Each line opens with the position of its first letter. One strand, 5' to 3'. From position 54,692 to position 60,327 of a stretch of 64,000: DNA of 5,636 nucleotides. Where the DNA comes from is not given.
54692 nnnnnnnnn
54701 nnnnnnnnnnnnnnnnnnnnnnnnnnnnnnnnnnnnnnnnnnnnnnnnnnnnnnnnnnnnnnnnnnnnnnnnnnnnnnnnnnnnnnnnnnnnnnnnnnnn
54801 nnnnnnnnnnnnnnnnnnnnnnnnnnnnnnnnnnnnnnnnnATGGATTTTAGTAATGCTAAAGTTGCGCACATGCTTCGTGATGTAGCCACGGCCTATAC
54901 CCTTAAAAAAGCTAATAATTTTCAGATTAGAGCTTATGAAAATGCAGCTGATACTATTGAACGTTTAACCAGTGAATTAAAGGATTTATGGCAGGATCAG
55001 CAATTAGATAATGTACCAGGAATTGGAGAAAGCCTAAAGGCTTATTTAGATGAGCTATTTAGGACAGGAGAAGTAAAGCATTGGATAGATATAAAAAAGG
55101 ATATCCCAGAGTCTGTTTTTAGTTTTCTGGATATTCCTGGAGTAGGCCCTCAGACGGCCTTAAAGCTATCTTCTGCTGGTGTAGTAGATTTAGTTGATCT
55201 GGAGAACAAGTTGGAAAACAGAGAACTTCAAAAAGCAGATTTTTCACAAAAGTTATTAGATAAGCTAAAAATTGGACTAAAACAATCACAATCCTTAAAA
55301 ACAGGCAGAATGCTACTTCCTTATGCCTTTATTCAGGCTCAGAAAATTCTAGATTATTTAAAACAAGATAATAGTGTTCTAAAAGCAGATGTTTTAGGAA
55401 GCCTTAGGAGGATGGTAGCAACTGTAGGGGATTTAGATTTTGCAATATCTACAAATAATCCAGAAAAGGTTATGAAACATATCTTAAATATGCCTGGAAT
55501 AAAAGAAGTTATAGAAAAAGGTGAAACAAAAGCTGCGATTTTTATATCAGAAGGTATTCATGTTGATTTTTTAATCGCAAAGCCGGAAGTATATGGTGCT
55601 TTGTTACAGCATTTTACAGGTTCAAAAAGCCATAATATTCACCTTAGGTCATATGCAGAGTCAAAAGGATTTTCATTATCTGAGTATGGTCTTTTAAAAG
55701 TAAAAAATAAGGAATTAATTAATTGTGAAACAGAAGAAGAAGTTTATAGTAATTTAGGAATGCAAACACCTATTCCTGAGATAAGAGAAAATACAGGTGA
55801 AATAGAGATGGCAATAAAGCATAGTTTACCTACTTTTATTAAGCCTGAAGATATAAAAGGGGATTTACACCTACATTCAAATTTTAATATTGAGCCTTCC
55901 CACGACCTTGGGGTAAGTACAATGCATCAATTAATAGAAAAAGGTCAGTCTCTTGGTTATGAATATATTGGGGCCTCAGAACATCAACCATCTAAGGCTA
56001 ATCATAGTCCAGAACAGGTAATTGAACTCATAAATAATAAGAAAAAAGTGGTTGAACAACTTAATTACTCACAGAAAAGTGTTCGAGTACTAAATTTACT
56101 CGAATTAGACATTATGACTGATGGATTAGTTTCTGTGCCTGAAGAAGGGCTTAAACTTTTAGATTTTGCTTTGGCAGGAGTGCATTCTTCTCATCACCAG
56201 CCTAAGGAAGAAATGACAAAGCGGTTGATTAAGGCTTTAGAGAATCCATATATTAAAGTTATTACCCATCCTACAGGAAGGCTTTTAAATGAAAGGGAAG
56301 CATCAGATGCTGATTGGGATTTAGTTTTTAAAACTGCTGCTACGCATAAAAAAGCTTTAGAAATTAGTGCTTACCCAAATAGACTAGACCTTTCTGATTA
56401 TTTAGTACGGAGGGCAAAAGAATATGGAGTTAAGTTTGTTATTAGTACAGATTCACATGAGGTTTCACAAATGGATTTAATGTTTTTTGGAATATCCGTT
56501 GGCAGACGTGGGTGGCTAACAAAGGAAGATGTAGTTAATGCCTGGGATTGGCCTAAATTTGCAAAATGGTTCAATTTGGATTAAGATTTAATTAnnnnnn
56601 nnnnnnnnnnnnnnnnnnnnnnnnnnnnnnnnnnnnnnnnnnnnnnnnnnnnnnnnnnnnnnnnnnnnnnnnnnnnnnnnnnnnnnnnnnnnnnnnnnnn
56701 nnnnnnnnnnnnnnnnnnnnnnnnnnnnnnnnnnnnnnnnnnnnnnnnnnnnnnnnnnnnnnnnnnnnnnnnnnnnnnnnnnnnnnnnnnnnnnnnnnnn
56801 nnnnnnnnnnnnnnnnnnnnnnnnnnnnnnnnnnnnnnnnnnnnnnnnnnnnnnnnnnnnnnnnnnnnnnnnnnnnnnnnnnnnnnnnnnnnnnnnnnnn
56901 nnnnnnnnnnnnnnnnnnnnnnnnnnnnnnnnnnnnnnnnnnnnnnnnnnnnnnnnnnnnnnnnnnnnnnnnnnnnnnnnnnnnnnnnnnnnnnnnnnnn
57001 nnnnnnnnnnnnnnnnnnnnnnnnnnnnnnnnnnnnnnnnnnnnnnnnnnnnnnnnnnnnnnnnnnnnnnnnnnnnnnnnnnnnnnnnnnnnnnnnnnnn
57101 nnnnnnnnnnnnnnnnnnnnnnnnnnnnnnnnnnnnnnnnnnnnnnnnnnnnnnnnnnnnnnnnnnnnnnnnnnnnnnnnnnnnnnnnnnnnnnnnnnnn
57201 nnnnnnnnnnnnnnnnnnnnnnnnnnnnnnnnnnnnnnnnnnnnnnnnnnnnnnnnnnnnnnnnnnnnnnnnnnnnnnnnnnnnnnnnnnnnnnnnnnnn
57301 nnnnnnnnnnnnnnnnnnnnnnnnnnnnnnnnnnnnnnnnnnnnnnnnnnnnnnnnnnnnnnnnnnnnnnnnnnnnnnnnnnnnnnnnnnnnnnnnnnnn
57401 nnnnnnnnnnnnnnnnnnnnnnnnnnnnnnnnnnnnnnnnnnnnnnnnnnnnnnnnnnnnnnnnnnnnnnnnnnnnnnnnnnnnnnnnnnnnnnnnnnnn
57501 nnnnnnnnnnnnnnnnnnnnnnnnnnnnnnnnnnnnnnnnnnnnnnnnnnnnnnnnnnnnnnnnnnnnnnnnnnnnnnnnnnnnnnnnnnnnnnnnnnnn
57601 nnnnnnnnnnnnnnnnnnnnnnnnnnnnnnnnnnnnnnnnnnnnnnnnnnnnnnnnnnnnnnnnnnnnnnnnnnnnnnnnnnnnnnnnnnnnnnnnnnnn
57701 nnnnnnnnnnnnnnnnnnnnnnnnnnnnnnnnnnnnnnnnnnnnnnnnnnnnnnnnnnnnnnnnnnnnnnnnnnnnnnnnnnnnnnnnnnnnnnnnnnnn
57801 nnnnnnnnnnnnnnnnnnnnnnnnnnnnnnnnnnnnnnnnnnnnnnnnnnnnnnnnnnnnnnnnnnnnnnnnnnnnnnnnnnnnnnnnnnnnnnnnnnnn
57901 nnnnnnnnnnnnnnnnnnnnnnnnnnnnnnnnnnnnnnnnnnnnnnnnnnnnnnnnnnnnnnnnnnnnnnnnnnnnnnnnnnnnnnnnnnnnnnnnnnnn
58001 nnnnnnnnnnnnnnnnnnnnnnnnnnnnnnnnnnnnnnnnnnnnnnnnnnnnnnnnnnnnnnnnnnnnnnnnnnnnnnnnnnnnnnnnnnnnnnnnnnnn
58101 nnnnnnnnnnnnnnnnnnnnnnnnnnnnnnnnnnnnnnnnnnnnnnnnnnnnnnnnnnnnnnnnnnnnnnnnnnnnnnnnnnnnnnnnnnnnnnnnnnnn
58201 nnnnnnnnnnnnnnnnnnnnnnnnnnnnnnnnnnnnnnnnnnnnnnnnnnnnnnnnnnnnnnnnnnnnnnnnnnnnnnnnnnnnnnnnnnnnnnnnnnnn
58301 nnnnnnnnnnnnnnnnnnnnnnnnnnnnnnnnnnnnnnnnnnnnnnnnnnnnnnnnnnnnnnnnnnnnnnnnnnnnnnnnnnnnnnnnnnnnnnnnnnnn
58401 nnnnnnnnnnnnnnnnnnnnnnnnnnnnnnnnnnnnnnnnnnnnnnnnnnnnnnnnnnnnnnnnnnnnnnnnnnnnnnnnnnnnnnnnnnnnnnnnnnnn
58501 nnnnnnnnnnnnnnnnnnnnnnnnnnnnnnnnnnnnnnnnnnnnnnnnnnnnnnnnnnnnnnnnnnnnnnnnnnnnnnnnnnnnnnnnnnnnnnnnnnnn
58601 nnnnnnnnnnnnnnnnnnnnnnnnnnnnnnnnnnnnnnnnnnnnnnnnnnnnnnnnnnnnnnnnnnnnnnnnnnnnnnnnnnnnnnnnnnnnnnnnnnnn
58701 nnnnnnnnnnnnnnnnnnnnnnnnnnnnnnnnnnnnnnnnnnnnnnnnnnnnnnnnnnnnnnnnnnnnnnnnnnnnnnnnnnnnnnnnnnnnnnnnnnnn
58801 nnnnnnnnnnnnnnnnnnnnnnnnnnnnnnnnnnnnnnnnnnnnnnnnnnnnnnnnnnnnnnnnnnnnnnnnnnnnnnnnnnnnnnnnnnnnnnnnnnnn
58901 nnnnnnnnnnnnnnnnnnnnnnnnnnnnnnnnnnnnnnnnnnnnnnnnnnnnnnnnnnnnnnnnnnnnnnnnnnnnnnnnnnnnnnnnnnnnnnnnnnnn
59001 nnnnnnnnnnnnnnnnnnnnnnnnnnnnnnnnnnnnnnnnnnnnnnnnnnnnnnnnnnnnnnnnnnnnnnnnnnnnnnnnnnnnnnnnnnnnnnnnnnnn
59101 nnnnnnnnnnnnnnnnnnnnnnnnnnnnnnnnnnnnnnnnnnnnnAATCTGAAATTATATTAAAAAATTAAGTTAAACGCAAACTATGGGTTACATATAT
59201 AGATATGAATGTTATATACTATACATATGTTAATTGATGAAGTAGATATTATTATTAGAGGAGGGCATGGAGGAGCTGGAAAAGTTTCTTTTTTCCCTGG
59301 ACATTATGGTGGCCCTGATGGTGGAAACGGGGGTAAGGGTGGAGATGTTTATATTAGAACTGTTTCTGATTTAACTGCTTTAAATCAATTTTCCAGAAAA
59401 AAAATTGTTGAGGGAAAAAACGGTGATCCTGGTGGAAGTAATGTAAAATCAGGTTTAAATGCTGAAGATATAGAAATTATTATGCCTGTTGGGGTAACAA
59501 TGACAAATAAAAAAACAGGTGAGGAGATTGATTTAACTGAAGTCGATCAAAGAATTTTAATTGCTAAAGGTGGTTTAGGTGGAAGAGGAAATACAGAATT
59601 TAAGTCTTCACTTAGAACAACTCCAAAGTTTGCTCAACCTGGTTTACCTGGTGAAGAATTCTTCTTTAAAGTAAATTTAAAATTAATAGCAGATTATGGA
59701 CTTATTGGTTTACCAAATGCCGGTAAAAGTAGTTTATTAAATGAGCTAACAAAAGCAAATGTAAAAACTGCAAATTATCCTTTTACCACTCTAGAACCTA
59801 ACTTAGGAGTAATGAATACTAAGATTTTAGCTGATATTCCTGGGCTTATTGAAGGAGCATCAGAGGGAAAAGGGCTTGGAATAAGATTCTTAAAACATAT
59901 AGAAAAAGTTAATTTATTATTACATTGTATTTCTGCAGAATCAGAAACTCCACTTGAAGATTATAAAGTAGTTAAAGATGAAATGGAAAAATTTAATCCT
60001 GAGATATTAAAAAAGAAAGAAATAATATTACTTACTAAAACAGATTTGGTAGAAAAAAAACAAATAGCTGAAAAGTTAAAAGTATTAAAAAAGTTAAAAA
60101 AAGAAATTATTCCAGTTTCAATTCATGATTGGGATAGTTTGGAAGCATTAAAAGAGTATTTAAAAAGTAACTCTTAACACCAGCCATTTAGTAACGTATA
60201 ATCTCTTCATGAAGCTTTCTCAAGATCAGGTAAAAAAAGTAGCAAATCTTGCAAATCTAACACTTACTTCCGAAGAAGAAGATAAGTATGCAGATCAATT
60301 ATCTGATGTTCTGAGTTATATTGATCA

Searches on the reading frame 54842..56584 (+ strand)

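Call 37: search_protein_families(library=pfam, proteins=[window:54842-56584:+], max_evalue=0.0001)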
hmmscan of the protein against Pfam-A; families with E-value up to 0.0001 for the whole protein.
window:54842-56584:+ (580 aa): 4 families
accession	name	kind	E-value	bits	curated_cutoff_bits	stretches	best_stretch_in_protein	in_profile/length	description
PF14791.11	DNA_pol_B_thumb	-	1.5e-21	76.4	25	1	255-316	2-63/63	DNA polymerase beta thumb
PF14716.13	HHH_8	-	2.2e-14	54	30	1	5-77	3-72/73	Helix-hairpin-helix domain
PF14520.12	HHH_5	-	2.2e-06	28.5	27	1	96-147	5-56/57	Helix-hairpin-helix domain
PF10391.15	DNA_pol_lambd_f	-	1.6e-05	25.1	29.8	0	95-131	3-38/51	Fingers domain of DNA polymerase lambda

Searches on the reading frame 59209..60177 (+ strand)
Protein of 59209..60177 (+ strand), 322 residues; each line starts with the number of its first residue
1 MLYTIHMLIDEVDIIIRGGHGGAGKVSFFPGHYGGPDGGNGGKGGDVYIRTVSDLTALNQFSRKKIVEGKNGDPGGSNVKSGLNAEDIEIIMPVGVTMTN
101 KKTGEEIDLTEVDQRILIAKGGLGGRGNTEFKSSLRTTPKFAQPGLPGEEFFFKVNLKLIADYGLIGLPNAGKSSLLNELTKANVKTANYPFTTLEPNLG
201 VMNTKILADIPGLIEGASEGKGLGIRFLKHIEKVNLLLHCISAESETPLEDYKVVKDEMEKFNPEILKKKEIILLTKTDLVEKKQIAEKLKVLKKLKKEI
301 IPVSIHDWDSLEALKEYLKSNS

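Call 37: search_protein_families(library=pfam, proteins=[window:59209-60177:+], max_evalue=0.0001)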
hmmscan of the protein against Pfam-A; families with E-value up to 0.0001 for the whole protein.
window:59209-60177:+ (322 aa): 4 families
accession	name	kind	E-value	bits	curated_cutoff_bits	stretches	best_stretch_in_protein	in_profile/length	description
PF01018.28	GTP1_OBG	-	1.7e-39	135.4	27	1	9-159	1-155/155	GTP1/OBG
PF01926.29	MMR_HSR1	-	4e-25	88.6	21.9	1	163-277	2-113/113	50S ribosome-binding GTPase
PF02421.24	FeoB_N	-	3.6e-10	40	27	1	164-316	4-154/156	Ferrous iron transport protein B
PF03193.22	RsgA_GTPase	-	4.6e-06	27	30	0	270-320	55-106/174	RsgA GTPase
